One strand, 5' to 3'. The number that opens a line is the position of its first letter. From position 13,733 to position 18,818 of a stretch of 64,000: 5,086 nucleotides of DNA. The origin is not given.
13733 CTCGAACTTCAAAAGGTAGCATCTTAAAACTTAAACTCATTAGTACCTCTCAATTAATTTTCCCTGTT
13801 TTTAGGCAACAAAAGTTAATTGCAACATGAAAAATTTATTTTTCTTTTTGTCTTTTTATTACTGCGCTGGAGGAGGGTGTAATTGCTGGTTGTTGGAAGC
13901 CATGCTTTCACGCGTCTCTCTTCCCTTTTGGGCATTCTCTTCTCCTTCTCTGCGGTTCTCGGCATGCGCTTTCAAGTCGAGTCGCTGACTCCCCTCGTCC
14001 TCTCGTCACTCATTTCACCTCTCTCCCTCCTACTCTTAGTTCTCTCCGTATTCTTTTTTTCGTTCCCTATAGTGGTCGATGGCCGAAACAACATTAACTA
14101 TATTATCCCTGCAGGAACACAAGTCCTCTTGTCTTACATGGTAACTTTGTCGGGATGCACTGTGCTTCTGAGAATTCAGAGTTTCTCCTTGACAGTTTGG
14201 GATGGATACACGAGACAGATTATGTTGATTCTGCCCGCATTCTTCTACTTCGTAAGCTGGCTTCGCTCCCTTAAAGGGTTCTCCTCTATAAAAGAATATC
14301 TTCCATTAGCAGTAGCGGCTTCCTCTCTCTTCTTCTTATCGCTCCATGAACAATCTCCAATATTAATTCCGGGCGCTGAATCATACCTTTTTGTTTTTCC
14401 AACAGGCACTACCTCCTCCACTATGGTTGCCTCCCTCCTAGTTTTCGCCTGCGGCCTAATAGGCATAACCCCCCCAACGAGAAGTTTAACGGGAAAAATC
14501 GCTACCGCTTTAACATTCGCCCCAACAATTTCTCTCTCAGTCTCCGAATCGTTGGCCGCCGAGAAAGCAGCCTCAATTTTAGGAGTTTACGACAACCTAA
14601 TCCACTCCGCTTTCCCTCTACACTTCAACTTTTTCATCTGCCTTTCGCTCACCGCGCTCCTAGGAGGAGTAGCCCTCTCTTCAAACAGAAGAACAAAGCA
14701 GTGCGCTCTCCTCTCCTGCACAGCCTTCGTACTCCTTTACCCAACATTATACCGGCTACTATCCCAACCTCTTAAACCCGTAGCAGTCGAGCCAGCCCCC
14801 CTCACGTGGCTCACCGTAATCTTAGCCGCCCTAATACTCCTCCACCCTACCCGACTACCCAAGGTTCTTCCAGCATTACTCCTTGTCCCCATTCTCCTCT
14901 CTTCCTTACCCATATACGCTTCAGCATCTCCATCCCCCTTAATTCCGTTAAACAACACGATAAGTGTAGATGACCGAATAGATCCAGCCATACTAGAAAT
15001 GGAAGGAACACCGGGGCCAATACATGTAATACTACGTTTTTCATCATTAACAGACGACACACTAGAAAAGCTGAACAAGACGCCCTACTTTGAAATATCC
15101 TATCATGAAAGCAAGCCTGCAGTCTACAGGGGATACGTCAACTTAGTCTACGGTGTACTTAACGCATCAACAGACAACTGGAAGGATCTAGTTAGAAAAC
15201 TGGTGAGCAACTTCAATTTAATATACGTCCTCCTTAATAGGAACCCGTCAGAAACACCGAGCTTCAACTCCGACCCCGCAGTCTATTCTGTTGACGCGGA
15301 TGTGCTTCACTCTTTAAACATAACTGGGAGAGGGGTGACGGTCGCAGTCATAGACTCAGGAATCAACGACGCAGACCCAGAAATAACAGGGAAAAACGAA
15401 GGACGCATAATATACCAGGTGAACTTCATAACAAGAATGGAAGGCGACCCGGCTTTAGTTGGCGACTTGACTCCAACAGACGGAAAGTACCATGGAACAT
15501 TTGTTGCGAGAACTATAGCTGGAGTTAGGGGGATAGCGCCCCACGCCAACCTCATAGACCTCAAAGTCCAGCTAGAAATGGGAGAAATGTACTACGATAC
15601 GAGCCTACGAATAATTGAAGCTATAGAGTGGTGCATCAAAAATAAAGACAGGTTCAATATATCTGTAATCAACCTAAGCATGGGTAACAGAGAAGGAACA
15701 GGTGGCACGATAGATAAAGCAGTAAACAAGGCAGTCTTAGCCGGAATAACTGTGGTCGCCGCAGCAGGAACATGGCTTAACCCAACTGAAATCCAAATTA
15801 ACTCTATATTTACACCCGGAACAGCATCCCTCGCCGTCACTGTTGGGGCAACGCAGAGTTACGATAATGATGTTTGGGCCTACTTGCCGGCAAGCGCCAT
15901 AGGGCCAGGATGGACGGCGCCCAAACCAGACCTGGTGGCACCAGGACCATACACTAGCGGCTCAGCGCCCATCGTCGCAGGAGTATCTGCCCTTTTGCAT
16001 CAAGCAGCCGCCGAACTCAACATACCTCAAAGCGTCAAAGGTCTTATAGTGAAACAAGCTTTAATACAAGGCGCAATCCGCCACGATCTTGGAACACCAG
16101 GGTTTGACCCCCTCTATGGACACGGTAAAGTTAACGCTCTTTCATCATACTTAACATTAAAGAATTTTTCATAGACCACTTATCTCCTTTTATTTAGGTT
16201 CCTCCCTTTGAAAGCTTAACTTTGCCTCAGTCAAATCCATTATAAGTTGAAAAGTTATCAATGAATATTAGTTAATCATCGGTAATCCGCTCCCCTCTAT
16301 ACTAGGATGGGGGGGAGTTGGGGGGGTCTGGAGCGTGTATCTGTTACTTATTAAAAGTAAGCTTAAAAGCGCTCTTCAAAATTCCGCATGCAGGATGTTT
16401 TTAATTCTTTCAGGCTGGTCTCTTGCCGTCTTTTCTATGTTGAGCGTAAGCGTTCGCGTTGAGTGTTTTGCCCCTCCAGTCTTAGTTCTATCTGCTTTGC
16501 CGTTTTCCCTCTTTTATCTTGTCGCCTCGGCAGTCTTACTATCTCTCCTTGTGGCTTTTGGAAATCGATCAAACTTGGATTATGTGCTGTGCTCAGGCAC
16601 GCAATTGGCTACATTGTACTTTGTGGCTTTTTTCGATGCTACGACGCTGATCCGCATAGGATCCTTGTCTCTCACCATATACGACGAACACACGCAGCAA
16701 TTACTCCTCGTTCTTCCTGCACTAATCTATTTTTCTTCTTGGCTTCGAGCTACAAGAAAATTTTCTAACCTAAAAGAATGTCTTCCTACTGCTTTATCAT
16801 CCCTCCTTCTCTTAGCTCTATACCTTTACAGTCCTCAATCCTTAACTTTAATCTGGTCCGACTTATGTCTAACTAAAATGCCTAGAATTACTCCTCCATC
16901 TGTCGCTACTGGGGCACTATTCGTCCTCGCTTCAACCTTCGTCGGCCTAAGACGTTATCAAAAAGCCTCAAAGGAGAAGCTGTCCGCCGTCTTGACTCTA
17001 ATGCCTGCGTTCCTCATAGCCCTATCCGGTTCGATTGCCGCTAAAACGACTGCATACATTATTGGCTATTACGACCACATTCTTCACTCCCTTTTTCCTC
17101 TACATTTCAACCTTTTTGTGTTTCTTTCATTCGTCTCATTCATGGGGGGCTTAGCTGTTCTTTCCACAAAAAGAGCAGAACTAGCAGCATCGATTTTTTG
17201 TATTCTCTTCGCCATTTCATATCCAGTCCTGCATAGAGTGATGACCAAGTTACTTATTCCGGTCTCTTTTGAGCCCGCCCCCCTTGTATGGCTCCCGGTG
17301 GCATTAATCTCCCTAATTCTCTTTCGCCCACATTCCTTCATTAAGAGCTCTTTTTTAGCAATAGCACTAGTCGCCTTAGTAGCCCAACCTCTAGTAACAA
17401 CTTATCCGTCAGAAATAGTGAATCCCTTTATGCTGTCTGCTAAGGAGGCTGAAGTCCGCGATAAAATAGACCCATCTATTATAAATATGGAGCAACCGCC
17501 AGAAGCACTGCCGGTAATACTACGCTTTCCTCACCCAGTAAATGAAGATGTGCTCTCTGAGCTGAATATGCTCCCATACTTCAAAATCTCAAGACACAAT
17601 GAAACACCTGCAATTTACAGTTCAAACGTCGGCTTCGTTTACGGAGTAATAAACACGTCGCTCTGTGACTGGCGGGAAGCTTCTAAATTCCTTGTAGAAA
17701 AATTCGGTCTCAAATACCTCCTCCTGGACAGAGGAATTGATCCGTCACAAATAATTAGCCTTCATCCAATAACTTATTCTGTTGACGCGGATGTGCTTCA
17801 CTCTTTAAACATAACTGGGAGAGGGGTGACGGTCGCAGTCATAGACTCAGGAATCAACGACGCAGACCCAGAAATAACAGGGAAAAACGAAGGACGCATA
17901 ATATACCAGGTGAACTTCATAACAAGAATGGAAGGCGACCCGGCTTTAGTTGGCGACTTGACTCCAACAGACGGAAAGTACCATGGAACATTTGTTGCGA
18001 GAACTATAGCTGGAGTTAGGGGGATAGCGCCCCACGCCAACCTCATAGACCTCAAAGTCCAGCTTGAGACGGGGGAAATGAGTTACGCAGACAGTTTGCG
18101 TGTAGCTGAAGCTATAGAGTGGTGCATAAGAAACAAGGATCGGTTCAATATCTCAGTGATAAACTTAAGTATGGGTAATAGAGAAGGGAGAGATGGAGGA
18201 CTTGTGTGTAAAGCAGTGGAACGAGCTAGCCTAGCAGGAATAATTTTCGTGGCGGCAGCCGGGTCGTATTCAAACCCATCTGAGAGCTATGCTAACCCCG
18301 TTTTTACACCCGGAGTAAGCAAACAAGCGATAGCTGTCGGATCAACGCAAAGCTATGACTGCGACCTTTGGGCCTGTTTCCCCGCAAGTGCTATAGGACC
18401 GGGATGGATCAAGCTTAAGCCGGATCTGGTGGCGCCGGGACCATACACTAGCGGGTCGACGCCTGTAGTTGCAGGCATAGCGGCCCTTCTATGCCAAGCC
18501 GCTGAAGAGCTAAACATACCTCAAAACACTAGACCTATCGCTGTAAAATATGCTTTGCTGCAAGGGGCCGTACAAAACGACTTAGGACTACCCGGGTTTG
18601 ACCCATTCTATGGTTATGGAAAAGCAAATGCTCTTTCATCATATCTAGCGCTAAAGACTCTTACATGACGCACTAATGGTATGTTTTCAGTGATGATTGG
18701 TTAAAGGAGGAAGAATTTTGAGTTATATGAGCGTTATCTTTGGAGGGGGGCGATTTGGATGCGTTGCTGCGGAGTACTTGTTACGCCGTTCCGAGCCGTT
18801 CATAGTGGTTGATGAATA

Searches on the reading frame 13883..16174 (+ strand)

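Call 87: search_protein_families(library=pfam, proteins=[window:13883-16174:+], max_evalue=0.00001)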
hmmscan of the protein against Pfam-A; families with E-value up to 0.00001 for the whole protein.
window:13883-16174:+ (763 aa): 1 family
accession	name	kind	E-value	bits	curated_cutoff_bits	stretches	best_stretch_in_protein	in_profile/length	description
PF00082.27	Peptidase_S8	-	5e-29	102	21.8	1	482-748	1-288/288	Subtilase family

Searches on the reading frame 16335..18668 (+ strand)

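Call 87: search_protein_families(library=pfam, proteins=[window:16335-18668:+], max_evalue=0.00001)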
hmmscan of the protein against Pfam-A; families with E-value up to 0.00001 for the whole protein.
window:16335-18668:+ (777 aa): 1 family
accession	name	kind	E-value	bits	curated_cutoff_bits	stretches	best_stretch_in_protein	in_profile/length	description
PF00082.27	Peptidase_S8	-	8e-32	111.1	21.8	1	495-762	1-288/288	Subtilase family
